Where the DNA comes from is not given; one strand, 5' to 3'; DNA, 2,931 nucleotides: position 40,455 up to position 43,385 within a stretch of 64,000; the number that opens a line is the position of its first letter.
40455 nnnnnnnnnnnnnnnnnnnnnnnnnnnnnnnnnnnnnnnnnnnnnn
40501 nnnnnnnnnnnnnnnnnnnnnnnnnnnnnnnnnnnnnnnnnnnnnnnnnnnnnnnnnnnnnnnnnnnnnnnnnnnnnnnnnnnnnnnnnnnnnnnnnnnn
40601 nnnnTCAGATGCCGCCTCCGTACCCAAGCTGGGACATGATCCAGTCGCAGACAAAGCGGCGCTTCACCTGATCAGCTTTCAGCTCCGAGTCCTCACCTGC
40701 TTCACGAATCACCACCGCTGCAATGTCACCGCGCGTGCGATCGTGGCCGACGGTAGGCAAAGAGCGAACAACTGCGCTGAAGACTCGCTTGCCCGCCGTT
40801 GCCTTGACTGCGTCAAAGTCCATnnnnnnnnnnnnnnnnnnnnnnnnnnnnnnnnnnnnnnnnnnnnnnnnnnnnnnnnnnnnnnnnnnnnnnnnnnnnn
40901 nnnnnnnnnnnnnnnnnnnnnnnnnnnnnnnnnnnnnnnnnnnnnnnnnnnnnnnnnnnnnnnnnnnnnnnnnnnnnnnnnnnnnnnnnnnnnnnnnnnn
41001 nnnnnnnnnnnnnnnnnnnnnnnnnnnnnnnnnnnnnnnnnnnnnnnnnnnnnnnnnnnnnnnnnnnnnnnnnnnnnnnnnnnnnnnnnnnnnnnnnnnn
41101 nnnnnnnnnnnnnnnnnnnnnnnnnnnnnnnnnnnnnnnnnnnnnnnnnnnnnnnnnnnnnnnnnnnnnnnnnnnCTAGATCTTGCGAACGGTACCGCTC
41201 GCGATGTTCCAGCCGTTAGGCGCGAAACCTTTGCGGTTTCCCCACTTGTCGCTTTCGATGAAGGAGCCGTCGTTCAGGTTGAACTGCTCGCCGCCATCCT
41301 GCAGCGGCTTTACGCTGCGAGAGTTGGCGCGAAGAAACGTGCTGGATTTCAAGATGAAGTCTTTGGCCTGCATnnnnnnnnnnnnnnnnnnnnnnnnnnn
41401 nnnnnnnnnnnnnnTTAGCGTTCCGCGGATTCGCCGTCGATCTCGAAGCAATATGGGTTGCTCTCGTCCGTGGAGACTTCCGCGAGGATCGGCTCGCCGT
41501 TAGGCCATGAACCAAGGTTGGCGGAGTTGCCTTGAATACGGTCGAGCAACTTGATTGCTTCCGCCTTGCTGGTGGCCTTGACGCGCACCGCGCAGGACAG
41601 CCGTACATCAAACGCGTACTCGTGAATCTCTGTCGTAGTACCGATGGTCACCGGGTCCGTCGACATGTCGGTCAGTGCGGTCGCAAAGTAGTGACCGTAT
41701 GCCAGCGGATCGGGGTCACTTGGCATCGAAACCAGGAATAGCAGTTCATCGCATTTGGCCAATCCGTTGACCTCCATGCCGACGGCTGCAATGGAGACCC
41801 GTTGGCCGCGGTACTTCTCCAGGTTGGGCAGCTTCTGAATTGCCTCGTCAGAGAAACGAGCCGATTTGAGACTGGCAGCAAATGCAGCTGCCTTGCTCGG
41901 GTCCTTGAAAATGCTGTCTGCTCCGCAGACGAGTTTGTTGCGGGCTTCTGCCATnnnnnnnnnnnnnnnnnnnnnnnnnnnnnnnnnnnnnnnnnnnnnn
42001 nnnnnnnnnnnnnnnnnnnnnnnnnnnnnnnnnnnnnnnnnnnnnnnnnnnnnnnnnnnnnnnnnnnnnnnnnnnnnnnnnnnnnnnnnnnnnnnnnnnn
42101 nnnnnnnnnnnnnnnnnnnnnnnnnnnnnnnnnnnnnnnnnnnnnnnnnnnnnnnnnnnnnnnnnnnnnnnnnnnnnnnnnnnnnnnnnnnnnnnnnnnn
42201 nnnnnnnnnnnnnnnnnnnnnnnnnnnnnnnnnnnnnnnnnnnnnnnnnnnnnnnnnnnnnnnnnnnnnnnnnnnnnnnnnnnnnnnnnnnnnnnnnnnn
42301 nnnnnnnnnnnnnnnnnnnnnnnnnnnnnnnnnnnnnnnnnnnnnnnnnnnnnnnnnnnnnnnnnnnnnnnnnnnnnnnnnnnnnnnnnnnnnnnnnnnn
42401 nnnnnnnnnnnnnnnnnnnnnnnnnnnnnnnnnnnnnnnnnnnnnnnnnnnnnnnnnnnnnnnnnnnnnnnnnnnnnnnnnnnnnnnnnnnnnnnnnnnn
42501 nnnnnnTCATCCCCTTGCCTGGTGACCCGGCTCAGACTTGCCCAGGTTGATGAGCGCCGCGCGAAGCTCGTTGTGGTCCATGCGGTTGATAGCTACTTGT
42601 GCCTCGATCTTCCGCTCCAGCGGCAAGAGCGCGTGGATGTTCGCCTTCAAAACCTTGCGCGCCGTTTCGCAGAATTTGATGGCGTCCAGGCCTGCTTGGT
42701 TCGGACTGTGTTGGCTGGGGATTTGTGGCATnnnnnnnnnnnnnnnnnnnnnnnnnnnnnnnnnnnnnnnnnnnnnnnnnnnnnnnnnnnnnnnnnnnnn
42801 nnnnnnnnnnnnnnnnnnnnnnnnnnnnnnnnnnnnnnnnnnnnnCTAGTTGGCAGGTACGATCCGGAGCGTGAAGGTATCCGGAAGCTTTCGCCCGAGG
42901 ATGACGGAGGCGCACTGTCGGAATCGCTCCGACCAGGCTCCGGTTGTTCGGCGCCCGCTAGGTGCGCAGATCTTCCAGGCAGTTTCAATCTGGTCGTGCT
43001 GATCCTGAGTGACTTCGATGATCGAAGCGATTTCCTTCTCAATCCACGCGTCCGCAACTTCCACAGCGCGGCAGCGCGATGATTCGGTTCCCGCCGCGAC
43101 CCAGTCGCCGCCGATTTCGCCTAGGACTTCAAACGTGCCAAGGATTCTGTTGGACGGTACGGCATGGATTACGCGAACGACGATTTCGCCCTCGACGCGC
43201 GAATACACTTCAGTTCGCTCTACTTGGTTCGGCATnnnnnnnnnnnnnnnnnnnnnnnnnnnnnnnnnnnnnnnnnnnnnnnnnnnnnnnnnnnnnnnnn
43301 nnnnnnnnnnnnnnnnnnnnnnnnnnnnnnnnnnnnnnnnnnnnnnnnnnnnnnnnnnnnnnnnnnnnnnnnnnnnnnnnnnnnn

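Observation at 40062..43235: Minus-strand array of ~11 tiny genes punctuated by a duplicated terminator-promoter-RBS cassette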

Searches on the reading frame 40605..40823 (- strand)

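Call 27: search_protein_families(library=pfam, max_evalue=1, proteins=[window:40605-40823:-])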
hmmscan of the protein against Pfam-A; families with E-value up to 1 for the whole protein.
window:40605-40823:- (72 aa): 1 family
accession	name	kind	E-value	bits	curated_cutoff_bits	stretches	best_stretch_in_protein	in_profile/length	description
PF20487.3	DUF6726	-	0.19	12.1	27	1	9-28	25-44/58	Family of unknown function (DUF6726)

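Call 28: search_protein_families(library=phrogs, max_evalue=0.1, proteins=[window:40605-40823:-])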
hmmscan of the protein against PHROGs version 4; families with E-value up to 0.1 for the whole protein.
window:40605-40823:- (72 aa): 0 families

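Call 99: search_protein_families(library=padloc, max_evalue=0.01, proteins=[window:40605-40823:-])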
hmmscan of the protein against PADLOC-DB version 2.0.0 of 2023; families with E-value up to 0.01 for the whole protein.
window:40605-40823:- (72 aa): 0 families

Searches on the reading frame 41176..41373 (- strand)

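Call 27: search_protein_families(library=pfam, max_evalue=1, proteins=[window:41176-41373:-])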
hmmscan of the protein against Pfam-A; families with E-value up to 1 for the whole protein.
window:41176-41373:- (65 aa): 0 families

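Call 28: search_protein_families(library=phrogs, max_evalue=0.1, proteins=[window:41176-41373:-])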
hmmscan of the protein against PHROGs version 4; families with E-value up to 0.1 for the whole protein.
window:41176-41373:- (65 aa): 1 family
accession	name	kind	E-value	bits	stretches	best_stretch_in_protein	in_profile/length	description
phrog_7236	-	unknown function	0.0022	18.9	1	30-59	30-59/61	-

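Call 99: search_protein_families(library=padloc, max_evalue=0.01, proteins=[window:41176-41373:-])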
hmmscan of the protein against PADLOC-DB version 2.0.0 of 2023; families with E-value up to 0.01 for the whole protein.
window:41176-41373:- (65 aa): 0 families

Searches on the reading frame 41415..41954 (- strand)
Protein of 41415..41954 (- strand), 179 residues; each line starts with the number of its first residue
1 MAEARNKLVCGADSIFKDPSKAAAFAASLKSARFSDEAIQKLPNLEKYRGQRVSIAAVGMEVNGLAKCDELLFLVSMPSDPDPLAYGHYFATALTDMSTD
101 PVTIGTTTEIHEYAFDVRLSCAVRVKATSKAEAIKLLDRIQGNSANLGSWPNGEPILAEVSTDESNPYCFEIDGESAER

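Call 27: search_protein_families(library=pfam, max_evalue=1, proteins=[window:41415-41954:-])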
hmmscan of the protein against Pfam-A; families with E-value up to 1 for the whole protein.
window:41415-41954:- (179 aa): 2 families
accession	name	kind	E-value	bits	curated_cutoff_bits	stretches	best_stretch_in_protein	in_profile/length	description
PF19200.6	MupG_N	-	0.16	12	24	1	21-64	172-215/237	6-phospho-N-acetylmuramidase, N-terminal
PF25814.1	fn3_SORL1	-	0.26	11.8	27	0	85-109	29-53/90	SORL1-like, fn3 domain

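Call 28: search_protein_families(library=phrogs, max_evalue=0.1, proteins=[window:41415-41954:-])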
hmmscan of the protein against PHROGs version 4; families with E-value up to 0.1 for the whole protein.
window:41415-41954:- (179 aa): 1 family
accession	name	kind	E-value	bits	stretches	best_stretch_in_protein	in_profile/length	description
phrog_1489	-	unknown function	0.034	15.5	0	35-53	22-42/51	-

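Call 44: find_homologous_proteins(query=window:41415-41954:-)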
Query window:41415-41954:- (179 aa): 10 proteins with E <= 0.001 among 140 candidates.
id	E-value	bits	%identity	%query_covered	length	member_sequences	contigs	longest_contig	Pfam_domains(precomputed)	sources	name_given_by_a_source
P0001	1.3e-111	388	99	100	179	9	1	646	-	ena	-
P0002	3.1e-28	117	98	33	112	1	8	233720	-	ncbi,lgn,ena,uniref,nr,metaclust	ncbi:hypothetical protein Rmet_6050 (plasmid) [Cupriavidus metallidurans CH34]|uniref:Uncharacterize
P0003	3.9e-14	71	55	40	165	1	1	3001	-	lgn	-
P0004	8.5e-13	67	57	39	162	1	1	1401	-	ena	-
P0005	2.9e-12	65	66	36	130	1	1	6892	-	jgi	jgi:uncharacterized protein with GYD domain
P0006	2.4e-9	56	51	38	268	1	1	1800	-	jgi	jgi:hypothetical protein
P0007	1.8e-8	53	51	39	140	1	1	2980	-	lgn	-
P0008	1.0e-7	50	52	37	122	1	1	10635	-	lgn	-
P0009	2.6e-6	46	49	39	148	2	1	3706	-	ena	-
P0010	4.1e-5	42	44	39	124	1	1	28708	-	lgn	-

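Call 52: predict_structure(alignment_id=A2)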
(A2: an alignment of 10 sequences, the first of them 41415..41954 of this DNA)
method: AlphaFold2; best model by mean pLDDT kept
length: 179 residues; sequences in the alignment: 10
mean_pLDDT: 46.0   pTM: 0.24
mean pLDDT of the five models: 46.0, 45.5, 43.6, 41.3, 40.8
residues with pLDDT >= 90: 0; 70-90: 2; 50-70: 73; < 50: 104
segments of 3 or more residues with pLDDT < 50: 1-16, 29-37, 56-72, 76-121, 142-145, 174-179
pLDDT, mean of each block of 10 residues (from residue 1): 29 46 53 46 58 49 41 48 37 31 33 31 59 63 53 56 52 44
secondary structure, 60 per line:
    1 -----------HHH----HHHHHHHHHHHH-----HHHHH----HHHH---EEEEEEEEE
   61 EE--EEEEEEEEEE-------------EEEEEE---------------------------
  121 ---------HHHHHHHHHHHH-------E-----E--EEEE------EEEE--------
elements in order: H19-30 H36-40 H45-48 E52-62 E65-74 E88-93 H130-141 E158-161 E168-171

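Call 99: search_protein_families(library=padloc, max_evalue=0.01, proteins=[window:41415-41954:-])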
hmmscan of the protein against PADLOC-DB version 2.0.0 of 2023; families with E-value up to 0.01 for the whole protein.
window:41415-41954:- (179 aa): 0 families

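Call 106: search_protein_representatives(alignment_id=A2)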
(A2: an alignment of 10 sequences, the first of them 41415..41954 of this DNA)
Query: 10 sequences, 114 profile positions. Proteins with E-value up to 0.001 (for the whole library): 614; up to 1e-10: 282; up to 1e-30: 6. The best 150 are listed.
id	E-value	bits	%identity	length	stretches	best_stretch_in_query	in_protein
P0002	6.4e-38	145.3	-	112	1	1-114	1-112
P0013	3.3e-33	130.1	-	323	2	17-89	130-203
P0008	4.8e-33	129.6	-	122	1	12-92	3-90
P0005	6.3e-33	129.2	-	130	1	6-82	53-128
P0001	6.6e-33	129.2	-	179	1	1-84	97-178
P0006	2.2e-31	124.3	-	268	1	6-84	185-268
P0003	1.2e-30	121.9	-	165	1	6-83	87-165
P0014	1.1e-29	118.7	-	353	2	11-87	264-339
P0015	8.0e-29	116.0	-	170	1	15-88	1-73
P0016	1.8e-28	114.9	-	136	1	6-91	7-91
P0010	7.1e-28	112.9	-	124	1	6-84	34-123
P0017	9.7e-28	112.5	-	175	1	11-83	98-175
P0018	2.1e-27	111.4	-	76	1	13-83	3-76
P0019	6.6e-27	109.8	-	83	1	10-84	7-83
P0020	5.3e-26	106.9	-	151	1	13-96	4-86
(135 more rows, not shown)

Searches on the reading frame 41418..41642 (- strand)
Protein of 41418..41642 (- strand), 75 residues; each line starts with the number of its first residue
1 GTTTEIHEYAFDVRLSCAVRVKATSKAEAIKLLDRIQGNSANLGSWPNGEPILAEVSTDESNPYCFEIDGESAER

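Call 116: predict_structure(alignment_id=A5)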
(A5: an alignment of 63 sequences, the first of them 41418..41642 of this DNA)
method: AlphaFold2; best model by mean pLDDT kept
length: 75 residues; sequences in the alignment: 63
mean_pLDDT: 90.0   pTM: 0.65
mean pLDDT of the five models: 90.0, 87.4, 86.8, 82.4, 72.9
residues with pLDDT >= 90: 51; 70-90: 21; 50-70: 3; < 50: 0
segments of 3 or more residues with pLDDT < 50: none
pLDDT, mean of each block of 10 residues (from residue 1): 84 92 92 93 96 93 87 76
secondary structure, 60 per line:
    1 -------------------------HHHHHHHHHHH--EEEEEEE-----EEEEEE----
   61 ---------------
elements in order: H26-36 E39-45 E51-56

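Call 123: fold_search(model_id=the predicted structure, library=pdb)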
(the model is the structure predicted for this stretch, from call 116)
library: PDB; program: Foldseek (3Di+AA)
matches with E <= 10: 39; with E <= 0.001: 0
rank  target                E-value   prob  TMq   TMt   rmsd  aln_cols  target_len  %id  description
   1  9rgl_J                7.0e-01  0.35  0.49  0.40   4.9        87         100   20  Crystal structure of the SroF-Sar complex, repressor and antirepressor of phage phi3T. (released 2026-01-14)
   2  1cpb_A                1.3e+00  0.08  0.25  0.23  14.2        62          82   14  STRUCTURE OF CARBOXYPEPTIDASE B AT 2.8 ANGSTROMS RESOLUTION (released 1977-11-14)
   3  6yxx_BV               2.1e+00  0.10  0.33  0.29   6.1        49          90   18  State A of the Trypanosoma brucei mitoribosomal large subunit assembly intermediate (released 2020-10-14)
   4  3h0n                  2.8e+00  0.07  0.20  0.10   6.4        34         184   24  Crystal structure of a duf1470 family protein (jann_2411) from jannaschia sp. ccs1 at 1.45 A resolution (released 2009-04-21)
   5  5ns3_B                2.8e+00  0.06  0.16  0.10   7.5        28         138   28  Crystal structures of Cy5 cyanine fluorophores stacked onto the end of double-stranded RNA (released 2017-12-20)
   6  3cwb_D                3.7e+00  0.08  0.23  0.09   7.2        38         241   24  Chicken Cytochrome BC1 Complex inhibited by an iodinated analogue of the polyketide Crocacin-D (released 2008-08-12)
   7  9fq8_4Y               3.7e+00  0.04  0.28  0.22  16.5        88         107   12  Perkinsus marinus Respiratory complex CIV (released 2025-06-25)
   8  3fju_A                4.3e+00  0.08  0.20  0.05   8.5        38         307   18  Ascaris suum carboxypeptidase inhibitor in complex with human carboxypeptidase A1 (released 2008-12-30)
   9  2bf6                  4.9e+00  0.33  0.22  0.04   0.6        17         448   35  Atomic Resolution Structure of the bacterial sialidase NanI from Clostridium perfringens in complex with alpha-Sialic Ac (released 2006-03-09)
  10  5tsp_A                5.2e+00  0.28  0.22  0.04   0.6        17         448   35  Crystal structure of the catalytic domain of Clostridium perfringens neuraminidase (NanI) in complex with a CHES (released 2017-03-29)
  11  4uee_B                5.2e+00  0.08  0.20  0.06   8.5        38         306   18  Crystal structure of the human CARBOXYPEPTIDASE A1 in complex with the PHOSPHINIC INHIBITOR Acetyl-Leu-Ala-Y(PO2CH2)-h (released 2016-01-20)
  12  3rer_B                5.2e+00  0.03  0.20  0.22   6.1        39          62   10  Crystal structure of E. coli Hfq in complex with AU6A RNA and ADP (released 2011-10-19)
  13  8bwf_E                5.6e+00  0.02  0.17  0.17  10.1        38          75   24  PTBP1 RRM1 bound to an allosteric inhibitor (released 2023-10-11)
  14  7u1b                  6.0e+00  0.09  0.25  0.06   4.5        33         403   21  Crystal structure of EstG in complex with tantalum cluster (released 2023-01-11)
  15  3zqn_A                6.0e+00  0.02  0.30  0.31  15.1        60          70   23  Crystal structure of the small terminase oligomerization core domain from a SPP1-like bacteriophage (crystal form 2) (released 2011-12-28)
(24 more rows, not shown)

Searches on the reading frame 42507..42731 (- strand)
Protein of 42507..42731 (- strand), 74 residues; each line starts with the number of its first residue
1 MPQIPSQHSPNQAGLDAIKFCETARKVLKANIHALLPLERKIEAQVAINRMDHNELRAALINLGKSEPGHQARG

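Call 27: search_protein_families(library=pfam, max_evalue=1, proteins=[window:42507-42731:-])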
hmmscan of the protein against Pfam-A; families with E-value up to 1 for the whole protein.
window:42507-42731:- (74 aa): 0 families

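Call 28: search_protein_families(library=phrogs, max_evalue=0.1, proteins=[window:42507-42731:-])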
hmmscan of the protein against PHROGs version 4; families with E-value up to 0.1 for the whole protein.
window:42507-42731:- (74 aa): 0 families

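Call 47: find_homologous_proteins(query=window:42507-42731:-)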
Query window:42507-42731:- (74 aa): 2 proteins with E <= 0.001 among 2 candidates.
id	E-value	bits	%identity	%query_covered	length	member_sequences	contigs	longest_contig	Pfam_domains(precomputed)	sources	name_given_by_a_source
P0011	4.6e-36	139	92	99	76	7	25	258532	-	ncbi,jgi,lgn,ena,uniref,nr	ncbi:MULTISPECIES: hypothetical protein [Cupriavidus]|jgi:hypothetical protein|uniref:hypothetical p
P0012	1.9e-14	71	64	76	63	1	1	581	-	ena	-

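Call 48: find_encoding_contigs(protein=P0012, flank=2000)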
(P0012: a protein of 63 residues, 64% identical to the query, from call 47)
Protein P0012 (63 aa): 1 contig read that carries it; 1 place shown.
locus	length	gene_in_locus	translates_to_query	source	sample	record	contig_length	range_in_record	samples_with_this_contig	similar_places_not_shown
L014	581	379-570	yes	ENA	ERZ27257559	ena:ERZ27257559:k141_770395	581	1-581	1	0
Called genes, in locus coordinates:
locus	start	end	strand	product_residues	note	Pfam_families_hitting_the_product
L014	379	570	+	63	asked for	-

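Call 49: find_encoding_contigs(protein=P0011, flank=5000, max_places=10)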
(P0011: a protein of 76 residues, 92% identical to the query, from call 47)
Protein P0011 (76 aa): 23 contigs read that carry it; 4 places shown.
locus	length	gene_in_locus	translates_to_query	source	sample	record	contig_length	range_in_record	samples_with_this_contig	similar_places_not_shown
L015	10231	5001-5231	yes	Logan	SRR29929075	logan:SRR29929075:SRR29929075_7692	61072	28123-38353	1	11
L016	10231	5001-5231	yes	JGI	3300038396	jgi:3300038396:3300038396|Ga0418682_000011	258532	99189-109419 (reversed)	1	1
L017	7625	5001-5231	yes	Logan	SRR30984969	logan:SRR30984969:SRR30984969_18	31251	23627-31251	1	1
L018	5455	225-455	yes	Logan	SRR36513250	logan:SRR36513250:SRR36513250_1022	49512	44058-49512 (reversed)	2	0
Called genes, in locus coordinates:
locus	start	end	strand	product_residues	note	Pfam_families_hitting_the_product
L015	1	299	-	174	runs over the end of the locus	-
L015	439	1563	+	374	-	PF17989:ALP_N, PF21522:MreB-like_C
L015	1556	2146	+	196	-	-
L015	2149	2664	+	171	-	-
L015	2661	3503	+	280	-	PF01223:Endonuclease_NS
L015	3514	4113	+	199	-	PF06271:RDD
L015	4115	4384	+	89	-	-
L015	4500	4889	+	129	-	-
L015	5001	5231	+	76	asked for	-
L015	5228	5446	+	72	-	-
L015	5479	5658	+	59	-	-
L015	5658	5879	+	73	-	-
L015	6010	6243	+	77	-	-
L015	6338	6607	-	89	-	-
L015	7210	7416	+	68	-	-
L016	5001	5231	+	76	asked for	-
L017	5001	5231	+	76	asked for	-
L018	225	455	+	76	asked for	-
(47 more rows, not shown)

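Call 99: search_protein_families(library=padloc, max_evalue=0.01, proteins=[window:42507-42731:-])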
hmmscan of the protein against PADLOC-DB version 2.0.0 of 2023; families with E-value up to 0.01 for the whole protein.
window:42507-42731:- (74 aa): 0 families

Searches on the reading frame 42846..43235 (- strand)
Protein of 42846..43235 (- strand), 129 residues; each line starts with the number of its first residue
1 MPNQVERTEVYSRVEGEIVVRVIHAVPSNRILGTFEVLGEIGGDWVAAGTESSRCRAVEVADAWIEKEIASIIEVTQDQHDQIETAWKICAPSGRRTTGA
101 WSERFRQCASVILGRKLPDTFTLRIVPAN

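Call 27: search_protein_families(library=pfam, max_evalue=1, proteins=[window:42846-43235:-])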
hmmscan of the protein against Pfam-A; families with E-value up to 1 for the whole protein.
window:42846-43235:- (129 aa): 0 families

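Call 28: search_protein_families(library=phrogs, max_evalue=0.1, proteins=[window:42846-43235:-])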
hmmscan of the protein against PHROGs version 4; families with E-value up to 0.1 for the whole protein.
window:42846-43235:- (129 aa): 1 family
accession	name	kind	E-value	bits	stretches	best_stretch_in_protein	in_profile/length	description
phrog_783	-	connector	0.011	16.1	1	38-103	75-142/254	head-tail adaptor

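Call 56: search_dna_similar(query=window:42846-43235:-, collection=plasmids, mode=protein, max_evalue=0.001, max_rows=30)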
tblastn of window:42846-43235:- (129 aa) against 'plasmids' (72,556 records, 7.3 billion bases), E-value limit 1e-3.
Records with a match: 4; places in all: 4; records where one place covers at least 80% of the query: 4.
Best place of each record, by identity: >=99% 4.
By first word of the organism name: Cupriavidus 4.
By predicted mobility (MOB-suite, as given by PLSDB): conjugative 3; non-mobilizable 1.
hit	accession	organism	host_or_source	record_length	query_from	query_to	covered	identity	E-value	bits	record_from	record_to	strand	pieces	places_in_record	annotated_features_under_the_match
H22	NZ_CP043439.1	Cupriavidus campinensis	cell culture,soil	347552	1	129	100%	100.0%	1e-79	261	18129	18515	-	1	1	hypothetical protein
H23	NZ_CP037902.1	Cupriavidus metallidurans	Soil,gold-copper mine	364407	1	129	100%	100.0%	1e-79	261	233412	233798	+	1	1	hypothetical protein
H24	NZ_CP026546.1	Cupriavidus metallidurans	single cell,soil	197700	1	129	100%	99.2%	4e-79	259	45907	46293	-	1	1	hypothetical protein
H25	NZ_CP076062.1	Cupriavidus sp. EM10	Pure-cultured cell,sewage water sludge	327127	1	129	100%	99.2%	4e-79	259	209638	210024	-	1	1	hypothetical protein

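Call 99: search_protein_families(library=padloc, max_evalue=0.01, proteins=[window:42846-43235:-])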
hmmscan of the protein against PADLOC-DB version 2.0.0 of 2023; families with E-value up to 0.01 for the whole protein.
window:42846-43235:- (129 aa): 0 families
